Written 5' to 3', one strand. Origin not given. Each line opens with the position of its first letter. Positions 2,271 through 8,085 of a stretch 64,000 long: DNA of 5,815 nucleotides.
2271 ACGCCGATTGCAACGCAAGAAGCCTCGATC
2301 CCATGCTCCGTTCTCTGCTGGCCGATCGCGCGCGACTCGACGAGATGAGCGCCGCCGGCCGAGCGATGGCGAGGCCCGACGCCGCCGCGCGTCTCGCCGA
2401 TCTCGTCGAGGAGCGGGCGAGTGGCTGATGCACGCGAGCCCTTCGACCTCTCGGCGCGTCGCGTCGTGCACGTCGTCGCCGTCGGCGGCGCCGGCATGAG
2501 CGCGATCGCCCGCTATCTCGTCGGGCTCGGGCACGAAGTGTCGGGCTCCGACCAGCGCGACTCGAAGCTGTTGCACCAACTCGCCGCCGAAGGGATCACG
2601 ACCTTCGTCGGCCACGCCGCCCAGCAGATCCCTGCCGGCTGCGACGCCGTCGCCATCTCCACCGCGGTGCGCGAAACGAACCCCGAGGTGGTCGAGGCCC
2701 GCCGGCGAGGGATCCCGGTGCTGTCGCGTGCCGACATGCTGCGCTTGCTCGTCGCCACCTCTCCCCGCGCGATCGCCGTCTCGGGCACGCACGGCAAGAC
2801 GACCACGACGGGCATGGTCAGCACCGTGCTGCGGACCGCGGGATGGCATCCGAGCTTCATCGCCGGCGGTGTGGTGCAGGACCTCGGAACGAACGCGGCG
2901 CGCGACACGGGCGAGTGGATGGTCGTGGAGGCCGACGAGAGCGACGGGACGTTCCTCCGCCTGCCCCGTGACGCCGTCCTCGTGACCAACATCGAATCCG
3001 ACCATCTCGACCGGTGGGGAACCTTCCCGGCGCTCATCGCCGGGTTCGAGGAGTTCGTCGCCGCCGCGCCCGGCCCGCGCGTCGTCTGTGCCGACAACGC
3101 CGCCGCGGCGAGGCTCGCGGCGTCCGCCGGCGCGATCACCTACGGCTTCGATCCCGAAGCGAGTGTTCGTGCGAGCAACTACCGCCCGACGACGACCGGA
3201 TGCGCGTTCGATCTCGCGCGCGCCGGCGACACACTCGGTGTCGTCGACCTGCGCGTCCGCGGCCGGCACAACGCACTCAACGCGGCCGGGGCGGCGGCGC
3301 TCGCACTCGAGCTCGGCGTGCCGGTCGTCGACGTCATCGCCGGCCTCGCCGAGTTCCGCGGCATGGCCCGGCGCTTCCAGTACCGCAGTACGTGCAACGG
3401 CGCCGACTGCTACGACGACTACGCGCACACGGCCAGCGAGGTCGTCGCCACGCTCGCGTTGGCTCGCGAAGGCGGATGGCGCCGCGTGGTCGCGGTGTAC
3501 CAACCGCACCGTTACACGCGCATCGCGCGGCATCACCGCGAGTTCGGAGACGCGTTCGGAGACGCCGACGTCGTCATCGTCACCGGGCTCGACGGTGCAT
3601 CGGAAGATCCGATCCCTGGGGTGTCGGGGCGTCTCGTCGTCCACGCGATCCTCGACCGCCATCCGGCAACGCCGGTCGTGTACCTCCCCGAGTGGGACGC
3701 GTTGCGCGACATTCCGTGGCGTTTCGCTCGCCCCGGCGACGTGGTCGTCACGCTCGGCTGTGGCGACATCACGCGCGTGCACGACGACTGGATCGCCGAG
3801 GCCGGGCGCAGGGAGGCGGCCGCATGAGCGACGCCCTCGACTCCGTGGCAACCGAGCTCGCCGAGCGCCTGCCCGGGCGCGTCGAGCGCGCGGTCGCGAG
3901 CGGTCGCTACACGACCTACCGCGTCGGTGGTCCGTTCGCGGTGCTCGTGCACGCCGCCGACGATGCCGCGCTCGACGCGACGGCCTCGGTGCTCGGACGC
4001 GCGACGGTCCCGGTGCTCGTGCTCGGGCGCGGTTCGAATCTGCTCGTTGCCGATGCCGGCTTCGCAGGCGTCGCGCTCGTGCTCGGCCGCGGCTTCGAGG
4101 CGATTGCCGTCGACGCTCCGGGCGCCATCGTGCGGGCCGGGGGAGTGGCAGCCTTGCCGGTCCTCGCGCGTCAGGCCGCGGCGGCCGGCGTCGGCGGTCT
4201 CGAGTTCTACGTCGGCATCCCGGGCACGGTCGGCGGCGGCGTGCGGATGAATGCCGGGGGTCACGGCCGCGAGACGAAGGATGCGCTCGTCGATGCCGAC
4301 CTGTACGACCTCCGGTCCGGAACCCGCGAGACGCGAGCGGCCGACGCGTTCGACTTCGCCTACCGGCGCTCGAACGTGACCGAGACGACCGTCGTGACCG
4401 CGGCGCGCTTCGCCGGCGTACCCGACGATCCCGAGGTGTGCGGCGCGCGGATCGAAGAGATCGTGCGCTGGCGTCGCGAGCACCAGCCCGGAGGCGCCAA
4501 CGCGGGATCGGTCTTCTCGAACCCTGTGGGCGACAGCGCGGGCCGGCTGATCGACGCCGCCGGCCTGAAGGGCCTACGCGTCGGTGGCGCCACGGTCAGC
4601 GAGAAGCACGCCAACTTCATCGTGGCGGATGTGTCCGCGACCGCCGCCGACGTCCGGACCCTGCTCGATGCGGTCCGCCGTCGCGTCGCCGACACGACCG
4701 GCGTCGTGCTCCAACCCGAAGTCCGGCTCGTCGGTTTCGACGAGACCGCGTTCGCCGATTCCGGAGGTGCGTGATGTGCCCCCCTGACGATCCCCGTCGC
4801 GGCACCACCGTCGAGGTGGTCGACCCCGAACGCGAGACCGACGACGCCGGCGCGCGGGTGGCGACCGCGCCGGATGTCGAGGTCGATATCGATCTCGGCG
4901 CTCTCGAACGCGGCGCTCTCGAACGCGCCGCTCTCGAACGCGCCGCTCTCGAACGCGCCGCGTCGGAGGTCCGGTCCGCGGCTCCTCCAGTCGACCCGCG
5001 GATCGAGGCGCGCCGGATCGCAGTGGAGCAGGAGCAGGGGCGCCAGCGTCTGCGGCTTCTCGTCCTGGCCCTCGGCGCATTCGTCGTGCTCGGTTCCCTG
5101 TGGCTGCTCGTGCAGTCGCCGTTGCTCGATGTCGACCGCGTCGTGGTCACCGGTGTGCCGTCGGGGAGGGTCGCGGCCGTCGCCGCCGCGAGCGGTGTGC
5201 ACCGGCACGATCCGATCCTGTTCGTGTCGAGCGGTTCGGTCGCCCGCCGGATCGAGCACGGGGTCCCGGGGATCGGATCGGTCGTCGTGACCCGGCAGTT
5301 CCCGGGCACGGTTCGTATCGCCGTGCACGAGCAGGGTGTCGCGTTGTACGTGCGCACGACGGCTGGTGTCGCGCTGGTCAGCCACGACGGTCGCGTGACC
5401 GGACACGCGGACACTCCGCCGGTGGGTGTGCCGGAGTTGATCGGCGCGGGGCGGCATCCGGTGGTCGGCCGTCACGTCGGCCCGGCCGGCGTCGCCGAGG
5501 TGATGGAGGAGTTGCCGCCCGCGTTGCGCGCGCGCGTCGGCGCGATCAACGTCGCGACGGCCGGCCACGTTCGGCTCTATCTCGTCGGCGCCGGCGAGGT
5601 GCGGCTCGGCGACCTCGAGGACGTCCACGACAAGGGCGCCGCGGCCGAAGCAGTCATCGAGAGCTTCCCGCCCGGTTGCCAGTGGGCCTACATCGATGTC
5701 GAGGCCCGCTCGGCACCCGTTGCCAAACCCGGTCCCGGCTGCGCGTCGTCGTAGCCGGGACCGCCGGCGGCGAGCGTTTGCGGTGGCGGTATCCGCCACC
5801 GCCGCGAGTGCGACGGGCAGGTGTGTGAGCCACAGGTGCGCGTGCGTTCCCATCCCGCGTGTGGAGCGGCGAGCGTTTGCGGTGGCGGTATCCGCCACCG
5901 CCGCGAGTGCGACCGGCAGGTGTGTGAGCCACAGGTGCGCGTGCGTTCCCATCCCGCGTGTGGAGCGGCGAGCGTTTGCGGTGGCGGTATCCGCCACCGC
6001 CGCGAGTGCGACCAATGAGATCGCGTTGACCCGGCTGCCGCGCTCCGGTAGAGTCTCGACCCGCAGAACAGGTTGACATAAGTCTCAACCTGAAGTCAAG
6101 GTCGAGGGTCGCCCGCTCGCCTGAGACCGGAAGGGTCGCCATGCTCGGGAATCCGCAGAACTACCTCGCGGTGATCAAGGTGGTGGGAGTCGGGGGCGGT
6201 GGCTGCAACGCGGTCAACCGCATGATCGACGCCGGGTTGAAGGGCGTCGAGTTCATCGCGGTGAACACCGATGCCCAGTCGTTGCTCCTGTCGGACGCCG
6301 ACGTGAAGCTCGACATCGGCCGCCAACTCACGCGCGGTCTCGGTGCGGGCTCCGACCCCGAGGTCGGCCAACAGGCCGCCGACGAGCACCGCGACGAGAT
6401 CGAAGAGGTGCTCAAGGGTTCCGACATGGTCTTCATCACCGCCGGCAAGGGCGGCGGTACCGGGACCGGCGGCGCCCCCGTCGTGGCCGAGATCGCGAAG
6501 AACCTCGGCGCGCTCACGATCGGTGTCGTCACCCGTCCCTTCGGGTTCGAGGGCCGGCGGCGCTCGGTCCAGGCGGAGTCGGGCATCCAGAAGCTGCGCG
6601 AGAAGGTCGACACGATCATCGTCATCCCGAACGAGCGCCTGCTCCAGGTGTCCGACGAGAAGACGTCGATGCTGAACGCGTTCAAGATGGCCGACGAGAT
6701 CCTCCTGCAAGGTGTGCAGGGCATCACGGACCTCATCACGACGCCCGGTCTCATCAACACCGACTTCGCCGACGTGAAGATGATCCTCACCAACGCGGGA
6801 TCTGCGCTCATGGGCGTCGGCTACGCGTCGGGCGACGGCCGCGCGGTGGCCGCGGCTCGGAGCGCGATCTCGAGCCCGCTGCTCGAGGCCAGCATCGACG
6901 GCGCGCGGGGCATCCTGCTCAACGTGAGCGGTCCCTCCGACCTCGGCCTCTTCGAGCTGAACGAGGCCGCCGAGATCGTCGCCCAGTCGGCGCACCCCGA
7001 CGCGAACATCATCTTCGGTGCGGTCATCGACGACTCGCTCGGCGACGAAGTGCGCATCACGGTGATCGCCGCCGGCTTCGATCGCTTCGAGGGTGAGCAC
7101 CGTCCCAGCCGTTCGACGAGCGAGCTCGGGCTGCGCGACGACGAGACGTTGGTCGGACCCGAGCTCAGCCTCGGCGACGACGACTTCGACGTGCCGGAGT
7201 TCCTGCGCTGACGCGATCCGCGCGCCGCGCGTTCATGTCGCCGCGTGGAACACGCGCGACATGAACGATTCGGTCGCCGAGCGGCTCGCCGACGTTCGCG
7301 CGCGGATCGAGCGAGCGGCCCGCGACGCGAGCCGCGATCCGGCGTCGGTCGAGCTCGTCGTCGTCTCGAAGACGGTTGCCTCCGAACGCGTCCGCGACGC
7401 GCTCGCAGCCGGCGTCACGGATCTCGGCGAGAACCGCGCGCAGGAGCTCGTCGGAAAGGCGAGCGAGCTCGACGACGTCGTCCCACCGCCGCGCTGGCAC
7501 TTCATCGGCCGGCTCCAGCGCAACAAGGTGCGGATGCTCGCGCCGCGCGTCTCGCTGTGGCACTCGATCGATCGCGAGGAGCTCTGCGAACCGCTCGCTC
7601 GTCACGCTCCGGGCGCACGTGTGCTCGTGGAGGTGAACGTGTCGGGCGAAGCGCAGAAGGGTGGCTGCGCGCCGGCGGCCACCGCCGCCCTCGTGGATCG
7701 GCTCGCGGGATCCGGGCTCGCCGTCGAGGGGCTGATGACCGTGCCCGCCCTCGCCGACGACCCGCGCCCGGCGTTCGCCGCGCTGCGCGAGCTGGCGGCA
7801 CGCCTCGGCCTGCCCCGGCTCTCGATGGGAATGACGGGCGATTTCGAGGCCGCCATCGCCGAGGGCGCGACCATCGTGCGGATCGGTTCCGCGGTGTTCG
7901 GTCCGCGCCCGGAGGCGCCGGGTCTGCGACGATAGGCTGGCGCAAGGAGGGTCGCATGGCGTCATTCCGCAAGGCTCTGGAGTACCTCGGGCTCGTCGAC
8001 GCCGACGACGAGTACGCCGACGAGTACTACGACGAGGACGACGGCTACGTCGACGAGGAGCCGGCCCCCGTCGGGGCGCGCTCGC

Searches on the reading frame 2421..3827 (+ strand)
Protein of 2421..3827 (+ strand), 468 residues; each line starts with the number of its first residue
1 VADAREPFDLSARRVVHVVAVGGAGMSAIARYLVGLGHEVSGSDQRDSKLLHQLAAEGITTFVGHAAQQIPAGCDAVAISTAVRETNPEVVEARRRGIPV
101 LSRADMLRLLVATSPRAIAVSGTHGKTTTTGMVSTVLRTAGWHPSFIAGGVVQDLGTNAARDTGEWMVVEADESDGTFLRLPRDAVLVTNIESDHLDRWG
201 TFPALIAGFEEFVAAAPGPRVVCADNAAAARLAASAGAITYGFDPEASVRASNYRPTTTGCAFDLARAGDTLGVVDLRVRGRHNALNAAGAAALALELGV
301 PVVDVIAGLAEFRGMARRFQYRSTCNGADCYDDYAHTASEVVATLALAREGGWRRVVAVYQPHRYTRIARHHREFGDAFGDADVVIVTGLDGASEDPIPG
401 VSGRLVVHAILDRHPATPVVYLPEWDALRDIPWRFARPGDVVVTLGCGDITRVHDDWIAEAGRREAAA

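Call 81: search_protein_families(library=pfam, proteins=[window:2421-3827:+], max_evalue=0.00001)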
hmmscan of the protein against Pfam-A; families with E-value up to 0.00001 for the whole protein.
window:2421-3827:+ (468 aa): 3 families
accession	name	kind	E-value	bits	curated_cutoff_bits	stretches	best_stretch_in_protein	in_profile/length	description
PF01225.30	Mur_ligase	-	8.5e-23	81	21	1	16-112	2-92/95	Mur ligase family, catalytic domain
PF08245.18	Mur_ligase_M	-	3e-20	73.5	24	1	120-295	1-200/200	Mur ligase middle domain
PF02875.26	Mur_ligase_C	-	4e-16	60.4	28.4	1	317-448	1-127/127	Mur ligase, glutamate ligase domain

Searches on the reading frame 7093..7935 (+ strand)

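Call 81: search_protein_families(library=pfam, proteins=[window:7093-7935:+], max_evalue=0.00001)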
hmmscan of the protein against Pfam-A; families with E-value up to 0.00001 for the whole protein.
window:7093-7935:+ (280 aa): 1 family
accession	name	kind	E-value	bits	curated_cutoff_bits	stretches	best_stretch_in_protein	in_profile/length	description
PF01168.26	Ala_racemase_N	-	1.1e-17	65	24.1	1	66-273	4-220/220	Alanine racemase, N-terminal domain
